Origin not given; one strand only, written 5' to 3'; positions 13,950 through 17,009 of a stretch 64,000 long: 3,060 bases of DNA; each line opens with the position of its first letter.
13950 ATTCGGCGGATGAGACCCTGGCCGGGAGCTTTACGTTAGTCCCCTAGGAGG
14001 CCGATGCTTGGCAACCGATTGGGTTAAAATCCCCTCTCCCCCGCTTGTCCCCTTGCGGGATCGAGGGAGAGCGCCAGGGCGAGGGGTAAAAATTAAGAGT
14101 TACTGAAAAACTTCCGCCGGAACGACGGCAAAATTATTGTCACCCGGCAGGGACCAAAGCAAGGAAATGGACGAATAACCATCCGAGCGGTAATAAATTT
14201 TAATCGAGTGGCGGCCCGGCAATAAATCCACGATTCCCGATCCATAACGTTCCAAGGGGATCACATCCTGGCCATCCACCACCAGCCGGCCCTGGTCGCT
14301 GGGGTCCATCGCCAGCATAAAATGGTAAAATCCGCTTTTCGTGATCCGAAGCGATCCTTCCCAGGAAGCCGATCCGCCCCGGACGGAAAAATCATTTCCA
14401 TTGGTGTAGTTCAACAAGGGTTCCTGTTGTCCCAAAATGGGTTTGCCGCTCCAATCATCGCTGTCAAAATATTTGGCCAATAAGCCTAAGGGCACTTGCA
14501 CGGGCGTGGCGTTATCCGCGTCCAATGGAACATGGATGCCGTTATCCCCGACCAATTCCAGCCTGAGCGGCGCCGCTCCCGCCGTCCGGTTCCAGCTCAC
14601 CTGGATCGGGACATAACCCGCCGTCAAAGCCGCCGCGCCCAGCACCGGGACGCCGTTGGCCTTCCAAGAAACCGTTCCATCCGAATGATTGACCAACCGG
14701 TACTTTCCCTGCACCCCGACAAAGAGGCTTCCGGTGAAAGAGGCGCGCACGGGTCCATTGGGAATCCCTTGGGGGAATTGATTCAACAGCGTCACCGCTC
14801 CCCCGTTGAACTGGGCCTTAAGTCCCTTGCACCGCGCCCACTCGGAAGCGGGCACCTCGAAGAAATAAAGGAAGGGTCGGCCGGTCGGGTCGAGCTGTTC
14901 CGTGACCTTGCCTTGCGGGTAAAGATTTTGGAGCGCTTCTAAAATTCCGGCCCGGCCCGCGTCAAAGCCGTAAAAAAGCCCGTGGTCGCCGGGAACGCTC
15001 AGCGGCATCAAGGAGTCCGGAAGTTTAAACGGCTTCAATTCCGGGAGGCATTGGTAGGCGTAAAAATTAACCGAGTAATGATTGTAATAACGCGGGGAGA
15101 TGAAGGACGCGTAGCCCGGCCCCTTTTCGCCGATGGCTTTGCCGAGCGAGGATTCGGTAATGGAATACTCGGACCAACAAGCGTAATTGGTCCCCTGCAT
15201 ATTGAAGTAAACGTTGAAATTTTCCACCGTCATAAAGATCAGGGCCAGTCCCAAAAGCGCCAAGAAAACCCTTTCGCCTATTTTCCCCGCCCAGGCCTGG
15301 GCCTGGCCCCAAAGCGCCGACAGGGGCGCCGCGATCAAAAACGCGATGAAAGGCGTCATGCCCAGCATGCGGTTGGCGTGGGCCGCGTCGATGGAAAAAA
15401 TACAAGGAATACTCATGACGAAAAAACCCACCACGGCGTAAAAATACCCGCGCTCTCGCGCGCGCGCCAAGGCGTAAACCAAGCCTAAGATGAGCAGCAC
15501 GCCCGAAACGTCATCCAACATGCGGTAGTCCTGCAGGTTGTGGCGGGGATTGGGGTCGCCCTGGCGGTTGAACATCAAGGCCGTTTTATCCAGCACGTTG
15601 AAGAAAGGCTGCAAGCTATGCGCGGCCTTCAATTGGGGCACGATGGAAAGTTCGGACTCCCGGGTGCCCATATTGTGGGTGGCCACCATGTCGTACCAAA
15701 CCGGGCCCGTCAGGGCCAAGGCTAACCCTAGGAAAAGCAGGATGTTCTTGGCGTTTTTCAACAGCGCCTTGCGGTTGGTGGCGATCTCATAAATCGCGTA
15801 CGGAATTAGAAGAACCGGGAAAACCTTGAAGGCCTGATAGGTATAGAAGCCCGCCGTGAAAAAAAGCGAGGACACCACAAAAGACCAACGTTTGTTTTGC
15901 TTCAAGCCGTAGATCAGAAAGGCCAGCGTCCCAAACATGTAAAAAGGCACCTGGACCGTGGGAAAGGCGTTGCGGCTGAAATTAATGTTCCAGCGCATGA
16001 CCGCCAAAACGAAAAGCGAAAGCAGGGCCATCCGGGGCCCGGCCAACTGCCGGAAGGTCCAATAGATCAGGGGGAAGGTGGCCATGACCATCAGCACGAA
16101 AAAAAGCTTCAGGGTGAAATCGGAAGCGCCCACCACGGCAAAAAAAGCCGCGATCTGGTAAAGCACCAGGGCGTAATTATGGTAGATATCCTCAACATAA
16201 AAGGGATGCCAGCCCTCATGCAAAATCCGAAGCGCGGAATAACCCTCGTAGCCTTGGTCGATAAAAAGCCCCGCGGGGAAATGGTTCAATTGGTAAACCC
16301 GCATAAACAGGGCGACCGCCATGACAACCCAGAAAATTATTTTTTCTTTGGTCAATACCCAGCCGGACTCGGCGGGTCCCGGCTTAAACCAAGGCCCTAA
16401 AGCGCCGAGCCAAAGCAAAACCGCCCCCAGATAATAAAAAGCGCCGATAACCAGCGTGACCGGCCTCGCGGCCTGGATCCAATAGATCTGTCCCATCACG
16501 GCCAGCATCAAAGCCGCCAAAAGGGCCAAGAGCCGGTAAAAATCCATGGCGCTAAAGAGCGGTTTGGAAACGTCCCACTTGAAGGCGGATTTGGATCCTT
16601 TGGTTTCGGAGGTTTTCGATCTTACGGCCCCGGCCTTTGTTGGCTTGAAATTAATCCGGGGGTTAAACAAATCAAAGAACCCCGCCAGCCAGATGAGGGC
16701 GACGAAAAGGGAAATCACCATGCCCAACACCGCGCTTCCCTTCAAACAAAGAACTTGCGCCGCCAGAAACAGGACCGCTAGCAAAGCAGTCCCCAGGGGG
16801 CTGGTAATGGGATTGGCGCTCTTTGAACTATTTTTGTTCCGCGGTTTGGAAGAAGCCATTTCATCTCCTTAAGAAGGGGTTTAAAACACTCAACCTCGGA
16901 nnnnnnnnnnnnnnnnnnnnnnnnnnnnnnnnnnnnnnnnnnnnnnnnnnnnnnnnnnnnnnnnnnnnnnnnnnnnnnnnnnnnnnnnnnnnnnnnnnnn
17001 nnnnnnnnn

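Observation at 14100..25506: Putative protein O-mannosylation-type glycosylation island: PMT-like GT-C fused to PA14, Dpm1-like synthase, GT9, NHL propeller and TMEM260-like DUF2723-TPR enzyme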

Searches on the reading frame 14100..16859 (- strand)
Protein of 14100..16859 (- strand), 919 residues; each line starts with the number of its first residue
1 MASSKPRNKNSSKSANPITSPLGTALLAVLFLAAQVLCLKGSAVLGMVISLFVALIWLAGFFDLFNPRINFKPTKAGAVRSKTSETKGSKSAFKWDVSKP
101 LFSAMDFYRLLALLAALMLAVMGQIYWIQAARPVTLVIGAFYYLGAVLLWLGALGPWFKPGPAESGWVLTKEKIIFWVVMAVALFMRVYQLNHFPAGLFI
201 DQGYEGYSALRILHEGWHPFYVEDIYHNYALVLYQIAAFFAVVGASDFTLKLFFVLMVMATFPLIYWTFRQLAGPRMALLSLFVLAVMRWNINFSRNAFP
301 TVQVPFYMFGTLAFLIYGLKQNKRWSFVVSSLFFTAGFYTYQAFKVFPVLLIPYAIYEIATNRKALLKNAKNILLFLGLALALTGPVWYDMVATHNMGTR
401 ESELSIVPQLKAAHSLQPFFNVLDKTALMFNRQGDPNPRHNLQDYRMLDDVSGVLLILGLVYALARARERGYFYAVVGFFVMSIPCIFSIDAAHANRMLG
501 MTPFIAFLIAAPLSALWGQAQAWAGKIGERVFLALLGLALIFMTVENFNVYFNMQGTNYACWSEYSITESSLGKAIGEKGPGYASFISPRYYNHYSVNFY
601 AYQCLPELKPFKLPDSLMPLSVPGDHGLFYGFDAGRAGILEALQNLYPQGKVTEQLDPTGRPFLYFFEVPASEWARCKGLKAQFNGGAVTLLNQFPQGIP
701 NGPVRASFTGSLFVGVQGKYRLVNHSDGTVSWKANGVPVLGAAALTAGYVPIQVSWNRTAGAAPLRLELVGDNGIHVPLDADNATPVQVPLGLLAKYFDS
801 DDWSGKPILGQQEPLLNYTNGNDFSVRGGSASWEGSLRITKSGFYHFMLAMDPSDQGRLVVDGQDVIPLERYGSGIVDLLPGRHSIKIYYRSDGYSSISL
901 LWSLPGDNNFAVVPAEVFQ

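Call 5: search_protein_families(library=pfam, proteins=[window:14100-16859:-], max_evalue=0.01)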
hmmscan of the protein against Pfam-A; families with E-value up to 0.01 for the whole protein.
window:14100-16859:- (919 aa): 2 families
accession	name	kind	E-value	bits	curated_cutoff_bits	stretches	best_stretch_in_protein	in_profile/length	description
PF13231.12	PMT_2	-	8.7e-10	39.5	26.1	1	232-389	6-159/160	Dolichyl-phosphate-mannose-protein mannosyltransferase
PF07691.17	PA14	-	3.2e-06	27.5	24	0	830-870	47-85/147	PA14 domain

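Call 6: search_protein_families(library=ncbifam, proteins=[window:14100-16859:-], max_evalue=0.01)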
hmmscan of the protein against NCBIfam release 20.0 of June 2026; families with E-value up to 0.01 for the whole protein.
window:14100-16859:- (919 aa): 0 families

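Call 11: find_homologous_proteins(query=window:14100-16859:-, max_evalue=0.00001)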
Query window:14100-16859:- (919 aa): 206 proteins with E <= 0.00001 among 8000 candidates; the best 120 are listed.
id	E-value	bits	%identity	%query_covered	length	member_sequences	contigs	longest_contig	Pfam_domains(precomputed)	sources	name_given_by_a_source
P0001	0.0e+0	1917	90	100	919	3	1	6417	PF07691.18,PF13231.13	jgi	jgi:hypothetical protein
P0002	0.0e+0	1731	81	100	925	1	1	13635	PF07691.18,PF13231.13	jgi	jgi:Dolichyl-phosphate-mannose-protein mannosyltransferase/PA14 domain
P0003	0.0e+0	1584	75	100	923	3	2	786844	PF13231.13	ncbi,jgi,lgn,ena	jgi:hypothetical protein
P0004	1.8e-294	998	52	88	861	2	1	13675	PF07691.18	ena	-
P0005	9.5e-272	922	48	97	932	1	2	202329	PF07691.18,PF13231.13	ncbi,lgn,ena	-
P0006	9.6e-272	922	49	97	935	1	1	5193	PF07691.18,PF13231.13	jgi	jgi:4-amino-4-deoxy-L-arabinose transferase-like glycosyltransferase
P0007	4.0e-265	900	75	59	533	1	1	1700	PF13231.13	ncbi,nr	ncbi:MAG TPA: glycosyltransferase family 39 protein, partial [bacterium]|nr:glycosyltransferase fami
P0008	6.7e-265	900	57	75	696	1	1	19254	PF13231.13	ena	-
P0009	1.1e-264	899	46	98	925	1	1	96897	PF07691.18,PF13231.13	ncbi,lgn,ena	-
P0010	2.7e-264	898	56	75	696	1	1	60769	-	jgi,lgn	-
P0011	3.2e-264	897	57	76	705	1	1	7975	-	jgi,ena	jgi:hypothetical protein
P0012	3.0e-262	891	56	76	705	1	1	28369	-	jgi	jgi:hypothetical protein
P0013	1.2e-240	820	45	100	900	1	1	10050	PF07691.18,PF13231.13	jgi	-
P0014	1.3e-239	816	45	98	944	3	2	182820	PF13231.13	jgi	jgi:hypothetical protein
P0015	6.4e-232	791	55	68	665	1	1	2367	PF13231.13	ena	-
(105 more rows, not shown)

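Call 12: find_encoding_contigs(protein=P0003, flank=10000, max_places=3)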
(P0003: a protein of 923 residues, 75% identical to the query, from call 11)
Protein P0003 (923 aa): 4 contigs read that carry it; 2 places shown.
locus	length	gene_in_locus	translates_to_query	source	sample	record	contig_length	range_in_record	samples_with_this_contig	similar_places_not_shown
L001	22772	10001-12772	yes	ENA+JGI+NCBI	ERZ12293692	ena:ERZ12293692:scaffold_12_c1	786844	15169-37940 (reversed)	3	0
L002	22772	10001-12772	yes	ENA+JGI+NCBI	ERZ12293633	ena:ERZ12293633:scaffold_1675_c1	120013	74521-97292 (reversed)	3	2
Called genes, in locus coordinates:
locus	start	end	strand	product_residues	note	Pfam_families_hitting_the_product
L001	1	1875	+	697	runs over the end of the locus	PF11028:TMEM260_N, PF28495:TMEM260_2 (faint), PF13371:TPR_9 (faint), PF00515:TPR_1 (weak), PF07719:TPR_2 (weak), PF13414:TPR_11 (weak), PF13424:TPR_12 (weak), PF14559:TPR_19, +3 more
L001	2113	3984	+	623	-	PF06824:Glyco_hydro_125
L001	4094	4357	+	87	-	PF04014:MazE_antitoxin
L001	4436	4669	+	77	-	-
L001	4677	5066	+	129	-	PF01850:PIN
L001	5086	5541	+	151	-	-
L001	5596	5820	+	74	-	PF06902:Fer4_19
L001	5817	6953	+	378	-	-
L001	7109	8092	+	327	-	PF08450:SGL (faint), PF01436:NHL (faint)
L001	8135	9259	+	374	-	PF01075:Glyco_transf_9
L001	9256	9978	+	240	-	PF00535:Glycos_transf_2, PF13641:Glyco_tranf_2_3 (weak)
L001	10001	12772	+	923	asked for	PF13231:PMT_2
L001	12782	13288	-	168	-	PF09586:YfhO (weak)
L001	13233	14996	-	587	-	-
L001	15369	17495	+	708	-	PF09586:YfhO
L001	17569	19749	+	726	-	PF09586:YfhO (weak)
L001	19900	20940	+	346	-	PF01436:NHL (weak)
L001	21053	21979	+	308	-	PF13469:Sulfotransfer_3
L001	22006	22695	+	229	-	PF00535:Glycos_transf_2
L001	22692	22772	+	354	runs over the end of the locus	PF16261:DUF4915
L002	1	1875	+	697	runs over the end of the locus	PF11028:TMEM260_N, PF28495:TMEM260_2 (faint), PF13371:TPR_9 (faint), PF00515:TPR_1 (weak), PF07719:TPR_2 (weak), PF13414:TPR_11 (weak), PF13424:TPR_12 (weak), PF14559:TPR_19, +3 more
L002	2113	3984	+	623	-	PF06824:Glyco_hydro_125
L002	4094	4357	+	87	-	PF04014:MazE_antitoxin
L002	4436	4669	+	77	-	-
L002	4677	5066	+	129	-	PF01850:PIN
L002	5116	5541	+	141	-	-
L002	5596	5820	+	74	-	PF06902:Fer4_19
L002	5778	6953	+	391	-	-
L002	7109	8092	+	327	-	PF08450:SGL (faint), PF01436:NHL (faint)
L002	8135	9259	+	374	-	PF01075:Glyco_transf_9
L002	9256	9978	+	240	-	PF00535:Glycos_transf_2, PF13641:Glyco_tranf_2_3 (weak)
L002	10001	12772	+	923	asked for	PF13231:PMT_2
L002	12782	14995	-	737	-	-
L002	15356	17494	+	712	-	PF09586:YfhO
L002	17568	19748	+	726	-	PF09586:YfhO (weak)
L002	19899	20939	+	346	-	PF01436:NHL (weak)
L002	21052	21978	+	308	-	PF13469:Sulfotransfer_3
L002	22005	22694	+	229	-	PF00535:Glycos_transf_2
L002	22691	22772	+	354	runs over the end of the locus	PF16261:DUF4915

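Call 13: find_encoding_contigs(protein=P0005, flank=10000, max_places=3)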
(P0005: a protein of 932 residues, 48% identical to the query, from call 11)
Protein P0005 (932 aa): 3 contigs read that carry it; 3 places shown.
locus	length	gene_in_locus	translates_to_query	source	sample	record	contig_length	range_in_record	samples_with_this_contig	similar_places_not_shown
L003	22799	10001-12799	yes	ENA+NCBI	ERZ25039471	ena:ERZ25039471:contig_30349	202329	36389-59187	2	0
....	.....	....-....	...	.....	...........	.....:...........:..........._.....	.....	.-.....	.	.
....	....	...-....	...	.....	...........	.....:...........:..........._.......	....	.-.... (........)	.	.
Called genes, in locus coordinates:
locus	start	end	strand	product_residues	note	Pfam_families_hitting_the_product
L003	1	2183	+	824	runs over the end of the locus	PF13231:PMT_2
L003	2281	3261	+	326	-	PF13384:HTH_23 (faint), PF13936:HTH_38, PF00665:rve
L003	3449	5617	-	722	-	PF01564:Spermine_synth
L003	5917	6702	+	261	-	PF13489:Methyltransf_23, PF02353:CMAS (weak), PF13847:Methyltransf_31, PF08241:Methyltransf_11, PF08242:Methyltransf_12, PF13649:Methyltransf_25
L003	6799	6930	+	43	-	-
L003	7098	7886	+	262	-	PF08305:NPCBM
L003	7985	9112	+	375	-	PF01075:Glyco_transf_9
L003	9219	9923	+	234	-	PF00535:Glycos_transf_2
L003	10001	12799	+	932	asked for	PF13231:PMT_2, PF07691:PA14 (weak)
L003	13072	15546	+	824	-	PF07691:PA14 (weak)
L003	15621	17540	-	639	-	PF00933:Glyco_hydro_3, PF01915:Glyco_hydro_3_C, PF14310:Fn3-like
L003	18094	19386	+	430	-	PF01547:SBP_bac_1, PF13416:SBP_bac_8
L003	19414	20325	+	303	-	PF00528:BPD_transp_1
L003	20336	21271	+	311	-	PF00528:BPD_transp_1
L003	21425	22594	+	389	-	PF00438:S-AdoMet_synt_N, PF02772:S-AdoMet_synt_M, PF02773:S-AdoMet_synt_C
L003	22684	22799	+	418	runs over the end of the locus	PF05221:AdoHcyase, PF02826:2-Hacid_dh_C (weak), PF00670:AdoHcyase_NAD, PF07991:KARI_N (faint)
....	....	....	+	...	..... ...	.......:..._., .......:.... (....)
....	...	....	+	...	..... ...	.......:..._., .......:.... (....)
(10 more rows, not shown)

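Call 15: find_related_loci(query=A1, collection=genome_contigs, flank=10000)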
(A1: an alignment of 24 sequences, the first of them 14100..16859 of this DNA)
Query A1 (919 aa) in genome_contigs; peptide patterns used: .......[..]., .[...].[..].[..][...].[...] (x = any residue, [..] = any of these).
94 stretches matched a pattern; 33 encode a relative of the query (tblastn E <= 1e-3); 32 distinct loci.
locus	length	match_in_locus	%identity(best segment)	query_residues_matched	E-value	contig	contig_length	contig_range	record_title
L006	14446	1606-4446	42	30-918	0e+0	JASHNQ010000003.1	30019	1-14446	MAG: candidate division FCPU426 bacterium isolate JOPF001 JOPF_AWAY_contig_30101, whole genome shotgun sequence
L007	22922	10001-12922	40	7-918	0e+0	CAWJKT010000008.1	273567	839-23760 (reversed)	MAG: uncultured proteobacterium isolate MFD05512.bin.2.30 genome assembly, contig: contig_15686, whole genome shotgun se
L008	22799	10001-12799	40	1-918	0e+0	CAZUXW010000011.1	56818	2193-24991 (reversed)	MAG TPA_asm: uncultured bacterium isolate binchicken_co54_368 genome assembly, contig: NODE_925_length_56818_cov_21.9990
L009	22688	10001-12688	39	25-914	0e+0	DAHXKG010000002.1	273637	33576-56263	MAG TPA_asm: candidate division FCPU426 bacterium isolate clean255 NODE_2_length_273637_cov_4.922924, whole genome shotg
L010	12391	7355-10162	39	7-918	0e+0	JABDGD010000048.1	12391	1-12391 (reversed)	MAG: Candidatus Firestonebacteria bacterium isolate BWOrgHeat_Nextera36_MAG1 3300020999.a:Ga0206920_1172, whole genome s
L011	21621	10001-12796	38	7-918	0e+0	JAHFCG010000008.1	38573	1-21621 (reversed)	MAG: candidate division FCPU426 bacterium isolate nzgw216 NODE_192_length_38574_cov_3.431124, whole genome shotgun seque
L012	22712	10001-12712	40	29-918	0e+0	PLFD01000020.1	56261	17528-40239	MAG: candidate division FCPU426 bacterium isolate bog_1179 73.20110800_S3S.14_contig_3266, whole genome shotgun sequence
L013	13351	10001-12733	40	4-918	0e+0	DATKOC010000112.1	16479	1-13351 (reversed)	MAG TPA_asm: bacterium isolate SMAG_U14754 k141_5557552, whole genome shotgun sequence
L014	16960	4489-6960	41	102-918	0e+0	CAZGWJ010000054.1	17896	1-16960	MAG TPA_asm: uncultured bacterium isolate binchicken_co273_249 genome assembly, contig: NODE_3500_length_17896_cov_5.388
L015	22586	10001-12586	38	64-918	0e+0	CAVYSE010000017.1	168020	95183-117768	MAG: candidate division FCPU426 bacterium isolate MFD05580.bin.1.91 genome assembly, contig: contig_41101, whole genome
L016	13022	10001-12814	39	6-918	0e+0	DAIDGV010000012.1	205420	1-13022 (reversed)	MAG TPA_asm: candidate division FCPU426 bacterium isolate clean3 k141_818493, whole genome shotgun sequence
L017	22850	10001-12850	37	30-918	0e+0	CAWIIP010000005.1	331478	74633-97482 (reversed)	MAG: uncultured proteobacterium isolate MFD09286.bin.2.44 genome assembly, contig: contig_80856, whole genome shotgun se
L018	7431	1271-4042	38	1-918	0e+0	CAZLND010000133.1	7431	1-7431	MAG TPA_asm: uncultured bacterium isolate binchicken_co50_333 genome assembly, contig: NODE_13588_length_7431_cov_5.5366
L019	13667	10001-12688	38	29-918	0e+0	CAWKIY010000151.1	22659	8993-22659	MAG: candidate division FCPU426 bacterium isolate MFD04540.bin.2.61 genome assembly, contig: contig_72031, whole genome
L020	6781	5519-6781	73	1-423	3e-177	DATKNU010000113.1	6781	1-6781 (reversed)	MAG TPA_asm: bacterium isolate SMAG_U14745 k141_4028280, whole genome shotgun sequence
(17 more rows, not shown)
